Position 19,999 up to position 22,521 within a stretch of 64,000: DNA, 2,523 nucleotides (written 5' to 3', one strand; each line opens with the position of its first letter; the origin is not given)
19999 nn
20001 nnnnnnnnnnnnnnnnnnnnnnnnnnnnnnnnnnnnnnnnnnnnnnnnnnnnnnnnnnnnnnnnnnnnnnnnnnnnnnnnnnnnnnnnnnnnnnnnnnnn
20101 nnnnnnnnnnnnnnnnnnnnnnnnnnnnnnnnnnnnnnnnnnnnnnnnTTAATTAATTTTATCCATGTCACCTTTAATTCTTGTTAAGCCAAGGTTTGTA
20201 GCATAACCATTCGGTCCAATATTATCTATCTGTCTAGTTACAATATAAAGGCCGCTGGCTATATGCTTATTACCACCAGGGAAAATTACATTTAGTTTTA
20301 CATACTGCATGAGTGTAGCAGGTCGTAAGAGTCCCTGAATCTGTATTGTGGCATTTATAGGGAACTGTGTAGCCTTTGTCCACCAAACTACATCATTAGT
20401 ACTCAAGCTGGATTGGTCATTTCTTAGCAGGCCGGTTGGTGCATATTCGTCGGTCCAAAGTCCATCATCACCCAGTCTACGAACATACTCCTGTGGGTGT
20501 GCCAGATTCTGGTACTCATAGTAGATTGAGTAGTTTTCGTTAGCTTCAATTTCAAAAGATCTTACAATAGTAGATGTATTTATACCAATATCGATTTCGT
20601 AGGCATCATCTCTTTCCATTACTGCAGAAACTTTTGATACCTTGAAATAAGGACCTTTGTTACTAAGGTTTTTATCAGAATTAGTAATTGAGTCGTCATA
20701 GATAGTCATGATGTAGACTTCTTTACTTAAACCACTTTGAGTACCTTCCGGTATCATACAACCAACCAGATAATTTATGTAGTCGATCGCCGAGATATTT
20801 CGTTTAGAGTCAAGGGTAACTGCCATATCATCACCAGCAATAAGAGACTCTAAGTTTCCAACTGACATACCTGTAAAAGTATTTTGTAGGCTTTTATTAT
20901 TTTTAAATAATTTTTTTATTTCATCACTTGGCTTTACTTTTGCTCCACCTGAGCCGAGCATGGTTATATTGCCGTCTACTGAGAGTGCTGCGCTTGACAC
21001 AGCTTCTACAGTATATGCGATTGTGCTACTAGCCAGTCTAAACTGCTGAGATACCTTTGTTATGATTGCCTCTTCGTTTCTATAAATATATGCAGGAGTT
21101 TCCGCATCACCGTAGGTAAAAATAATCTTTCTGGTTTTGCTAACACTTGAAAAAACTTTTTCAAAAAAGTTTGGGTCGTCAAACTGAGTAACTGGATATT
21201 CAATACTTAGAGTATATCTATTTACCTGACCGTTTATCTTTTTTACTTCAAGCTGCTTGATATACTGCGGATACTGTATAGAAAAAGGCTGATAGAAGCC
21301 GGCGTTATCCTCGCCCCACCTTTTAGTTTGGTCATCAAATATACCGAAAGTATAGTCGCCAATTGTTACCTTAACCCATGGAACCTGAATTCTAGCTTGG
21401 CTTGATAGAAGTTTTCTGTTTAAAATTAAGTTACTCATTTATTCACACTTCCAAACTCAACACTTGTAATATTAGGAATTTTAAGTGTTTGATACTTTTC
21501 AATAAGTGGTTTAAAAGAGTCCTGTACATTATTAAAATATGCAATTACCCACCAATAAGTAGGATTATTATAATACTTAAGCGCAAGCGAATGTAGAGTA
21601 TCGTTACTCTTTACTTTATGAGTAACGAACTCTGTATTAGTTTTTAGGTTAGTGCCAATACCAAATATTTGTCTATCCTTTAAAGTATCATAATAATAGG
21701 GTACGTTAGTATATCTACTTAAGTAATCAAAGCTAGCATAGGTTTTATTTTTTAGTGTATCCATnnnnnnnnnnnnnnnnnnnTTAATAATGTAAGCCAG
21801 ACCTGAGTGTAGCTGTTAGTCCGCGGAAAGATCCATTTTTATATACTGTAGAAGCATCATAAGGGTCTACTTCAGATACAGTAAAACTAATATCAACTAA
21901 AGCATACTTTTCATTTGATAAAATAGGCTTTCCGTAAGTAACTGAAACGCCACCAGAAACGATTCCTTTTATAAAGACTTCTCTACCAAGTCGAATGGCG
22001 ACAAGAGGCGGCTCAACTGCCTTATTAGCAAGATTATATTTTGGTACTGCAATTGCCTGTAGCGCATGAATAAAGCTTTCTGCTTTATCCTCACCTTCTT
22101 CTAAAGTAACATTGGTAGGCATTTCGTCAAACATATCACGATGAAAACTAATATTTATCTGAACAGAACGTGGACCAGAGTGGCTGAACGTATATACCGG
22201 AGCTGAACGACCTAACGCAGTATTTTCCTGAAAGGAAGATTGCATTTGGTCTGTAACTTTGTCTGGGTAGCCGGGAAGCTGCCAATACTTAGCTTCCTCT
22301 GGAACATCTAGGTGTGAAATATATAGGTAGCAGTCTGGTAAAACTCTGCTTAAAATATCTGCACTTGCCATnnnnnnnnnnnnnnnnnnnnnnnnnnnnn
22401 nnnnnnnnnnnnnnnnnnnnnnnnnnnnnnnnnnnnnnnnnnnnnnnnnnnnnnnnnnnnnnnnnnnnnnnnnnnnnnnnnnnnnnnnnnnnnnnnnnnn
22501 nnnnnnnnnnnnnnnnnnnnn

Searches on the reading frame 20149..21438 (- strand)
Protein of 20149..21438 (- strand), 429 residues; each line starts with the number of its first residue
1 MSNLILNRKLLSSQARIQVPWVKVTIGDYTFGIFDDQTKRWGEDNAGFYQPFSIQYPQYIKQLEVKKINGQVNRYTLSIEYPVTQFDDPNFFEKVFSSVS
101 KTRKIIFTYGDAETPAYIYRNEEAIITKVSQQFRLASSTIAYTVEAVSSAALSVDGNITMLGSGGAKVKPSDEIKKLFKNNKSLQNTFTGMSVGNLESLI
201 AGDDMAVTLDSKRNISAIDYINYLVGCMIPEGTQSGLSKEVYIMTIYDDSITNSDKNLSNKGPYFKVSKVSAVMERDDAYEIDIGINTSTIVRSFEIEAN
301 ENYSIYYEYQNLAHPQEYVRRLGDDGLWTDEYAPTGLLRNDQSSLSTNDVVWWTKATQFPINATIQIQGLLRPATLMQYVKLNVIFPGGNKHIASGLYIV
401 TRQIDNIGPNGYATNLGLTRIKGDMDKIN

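Call 3: search_protein_families(library=pfam, proteins=[window:20149-21438:-], max_evalue=0.01)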
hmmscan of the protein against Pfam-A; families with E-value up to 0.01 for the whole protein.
window:20149-21438:- (429 aa): 0 families

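Call 4: search_protein_families(library=phrogs, proteins=[window:20149-21438:-], max_evalue=0.001)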
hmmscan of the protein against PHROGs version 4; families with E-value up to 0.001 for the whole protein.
window:20149-21438:- (429 aa): 0 families

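Call 14: find_related_loci(query=window:20149-21438:-, collection=viral_contigs, flank=10000)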
Query window:20149-21438:- (429 aa) in viral_contigs; peptide patterns used: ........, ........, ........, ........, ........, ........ (x = any residue, [..] = any of these).
49 stretches matched a pattern; 16 encode a relative of the query (tblastn E <= 1e-3); 15 distinct loci.
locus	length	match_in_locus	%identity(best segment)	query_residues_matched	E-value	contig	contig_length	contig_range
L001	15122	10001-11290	80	1-429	0e+0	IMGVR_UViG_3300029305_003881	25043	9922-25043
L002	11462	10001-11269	77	1-424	0e+0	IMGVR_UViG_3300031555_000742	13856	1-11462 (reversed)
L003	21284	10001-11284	75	2-428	0e+0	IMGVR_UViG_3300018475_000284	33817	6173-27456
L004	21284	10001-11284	75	2-428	0e+0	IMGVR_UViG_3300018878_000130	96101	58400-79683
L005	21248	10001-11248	70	8-424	0e+0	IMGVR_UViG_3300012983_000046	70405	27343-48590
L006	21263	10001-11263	63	8-424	0e+0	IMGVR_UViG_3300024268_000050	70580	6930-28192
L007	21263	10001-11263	63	8-424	0e+0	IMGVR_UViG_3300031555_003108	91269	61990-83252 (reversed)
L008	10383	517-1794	56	8-429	1e-153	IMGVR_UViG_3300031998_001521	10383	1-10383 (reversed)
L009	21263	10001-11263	63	8-424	0e+0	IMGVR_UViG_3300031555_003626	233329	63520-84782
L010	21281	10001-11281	58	6-426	2e-152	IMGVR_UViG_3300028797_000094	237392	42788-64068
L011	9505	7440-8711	50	4-424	1e-118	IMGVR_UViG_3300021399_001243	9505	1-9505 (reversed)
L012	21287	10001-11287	77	1-428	0e+0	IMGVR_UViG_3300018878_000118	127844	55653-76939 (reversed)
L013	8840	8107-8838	66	8-251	1e-106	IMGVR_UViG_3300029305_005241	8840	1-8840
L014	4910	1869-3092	45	10-421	3e-101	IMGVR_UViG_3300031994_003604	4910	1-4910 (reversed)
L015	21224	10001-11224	45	10-421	5e-101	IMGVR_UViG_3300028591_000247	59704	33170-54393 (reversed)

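Call 15: search_dna_similar(query=window:20149-21438:-, collection=phages, mode=protein, max_rows=25)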
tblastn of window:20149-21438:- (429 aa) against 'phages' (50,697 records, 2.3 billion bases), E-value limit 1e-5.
Records with a match: 1; places in all: 1; records where one place covers at least 80% of the query: 1.
Best place of each record, by identity: <60% 1.
By first word of the organism name: Bacteriophage 1.
By host as written in the record: - 1.
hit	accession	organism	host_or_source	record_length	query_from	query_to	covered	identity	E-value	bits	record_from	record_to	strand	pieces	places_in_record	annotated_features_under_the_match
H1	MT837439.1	Bacteriophage sp.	human fecal samples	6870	10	424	97%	37.3%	1e-75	262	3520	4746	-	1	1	record has no annotation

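Call 25: search_protein_families(library=pfam, proteins=[L005:11726-14827:+, L006:11388-14372:+, L007:11446-13929:+, L007:13929-16316:+, L012:11438-14656:+, L012:14677-16566:+, L015:13001-16708:+, L008:5319-7079:+, L003:11376-12083:+, L010:11373-12227:+], max_evalue=0.001)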
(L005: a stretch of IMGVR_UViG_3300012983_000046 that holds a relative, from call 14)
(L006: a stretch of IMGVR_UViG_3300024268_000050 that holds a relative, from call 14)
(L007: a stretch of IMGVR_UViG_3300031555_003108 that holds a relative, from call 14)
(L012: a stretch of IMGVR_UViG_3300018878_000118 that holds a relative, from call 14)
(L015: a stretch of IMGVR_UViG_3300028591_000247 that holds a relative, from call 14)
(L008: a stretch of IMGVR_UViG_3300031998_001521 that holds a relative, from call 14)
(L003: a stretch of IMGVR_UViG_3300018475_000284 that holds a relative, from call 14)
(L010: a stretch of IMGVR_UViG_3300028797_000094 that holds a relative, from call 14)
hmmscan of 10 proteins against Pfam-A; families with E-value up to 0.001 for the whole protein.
L005:11726-14827:+ (1033 aa): 0 families

L006:11388-14372:+ (994 aa): 1 family
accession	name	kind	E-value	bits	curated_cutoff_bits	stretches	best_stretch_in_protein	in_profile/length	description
PF05658.19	YadA_head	-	7.2e-17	61.7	25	1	225-251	1-27/27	YadA head domain repeat (2 copies)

L007:11446-13929:+ (827 aa): 0 families

L007:13929-16316:+ (795 aa): 1 family
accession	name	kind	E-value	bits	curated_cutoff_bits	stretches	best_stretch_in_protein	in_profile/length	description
PF13629.12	T2SS-T3SS_pil_N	-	3.8e-05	23.8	23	0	419-462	29-71/72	Pilus formation protein N terminal region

L012:11438-14656:+ (1072 aa): 1 family
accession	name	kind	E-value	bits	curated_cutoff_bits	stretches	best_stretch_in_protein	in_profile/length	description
PF13472.12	Lipase_GDSL_2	-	1.9e-09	38.7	32.9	1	575-772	1-177/178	GDSL-like Lipase/Acylhydrolase family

L012:14677-16566:+ (629 aa): 2 families
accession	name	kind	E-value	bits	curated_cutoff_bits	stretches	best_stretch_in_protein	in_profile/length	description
PF05203.21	Hom_end_hint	-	1.8e-09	38.4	32.1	1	189-215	1-27/228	Hom_end-associated Hint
PF01079.26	Hint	-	6.1e-09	36.2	29.7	0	187-262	11-86/213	Hint module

L015:13001-16708:+ (1235 aa): 0 families

L008:5319-7079:+ (586 aa): 0 families

L003:11376-12083:+ (235 aa): 0 families

L010:11373-12227:+ (284 aa): 0 families

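Call 28: search_protein_families(library=ncbifam, proteins=[window:20149-21438:-], max_evalue=0.001)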
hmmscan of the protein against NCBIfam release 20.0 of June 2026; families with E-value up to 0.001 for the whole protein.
window:20149-21438:- (429 aa): 0 families

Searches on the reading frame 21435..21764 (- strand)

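Call 3: search_protein_families(library=pfam, proteins=[window:21435-21764:-], max_evalue=0.01)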
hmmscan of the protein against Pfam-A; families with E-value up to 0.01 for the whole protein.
window:21435-21764:- (109 aa): 1 family
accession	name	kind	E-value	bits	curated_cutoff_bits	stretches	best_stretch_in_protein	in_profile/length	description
PF01476.26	LysM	-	0.00048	20.5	20.9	1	49-97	1-43/43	LysM domain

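Call 4: search_protein_families(library=phrogs, proteins=[window:21435-21764:-], max_evalue=0.001)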
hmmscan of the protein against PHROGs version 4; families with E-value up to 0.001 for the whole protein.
window:21435-21764:- (109 aa): 7 families
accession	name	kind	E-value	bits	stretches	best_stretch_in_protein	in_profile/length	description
phrog_380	-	lysis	4.2e-07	30.3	1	42-101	179-239/309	endolysin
phrog_7145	-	tail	4.9e-07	30.9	1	16-81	6-75/108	baseplate wedge subunit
phrog_232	-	tail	5.2e-07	30.6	1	41-85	42-86/296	baseplate wedge subunit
phrog_975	-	tail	9.2e-06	25.9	1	45-85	3-43/238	baseplate protein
phrog_14367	-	unknown function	0.00018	20.5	1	37-81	509-553/869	-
phrog_15542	-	tail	0.0003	21.7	1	44-103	35-92/110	tail sheath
phrog_21966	-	unknown function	0.00086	20.3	0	42-92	90-140/146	-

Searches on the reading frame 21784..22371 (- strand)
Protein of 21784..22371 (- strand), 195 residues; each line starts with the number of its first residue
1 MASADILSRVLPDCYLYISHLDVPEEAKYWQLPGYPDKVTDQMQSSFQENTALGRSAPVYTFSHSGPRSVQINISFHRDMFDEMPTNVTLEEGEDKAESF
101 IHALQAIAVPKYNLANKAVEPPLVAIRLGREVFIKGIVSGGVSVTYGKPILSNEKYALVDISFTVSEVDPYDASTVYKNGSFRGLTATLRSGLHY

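Call 3: search_protein_families(library=pfam, proteins=[window:21784-22371:-], max_evalue=0.01)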
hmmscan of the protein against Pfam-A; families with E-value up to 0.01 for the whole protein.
window:21784-22371:- (195 aa): 1 family
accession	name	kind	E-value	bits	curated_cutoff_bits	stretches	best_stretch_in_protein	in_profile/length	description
PF19266.4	CIS_tube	-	0.0029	17.8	27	1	35-139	28-123/158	Contractile injection system tube protein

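Call 4: search_protein_families(library=phrogs, proteins=[window:21784-22371:-], max_evalue=0.001)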
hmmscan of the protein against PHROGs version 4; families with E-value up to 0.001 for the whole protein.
window:21784-22371:- (195 aa): 0 families
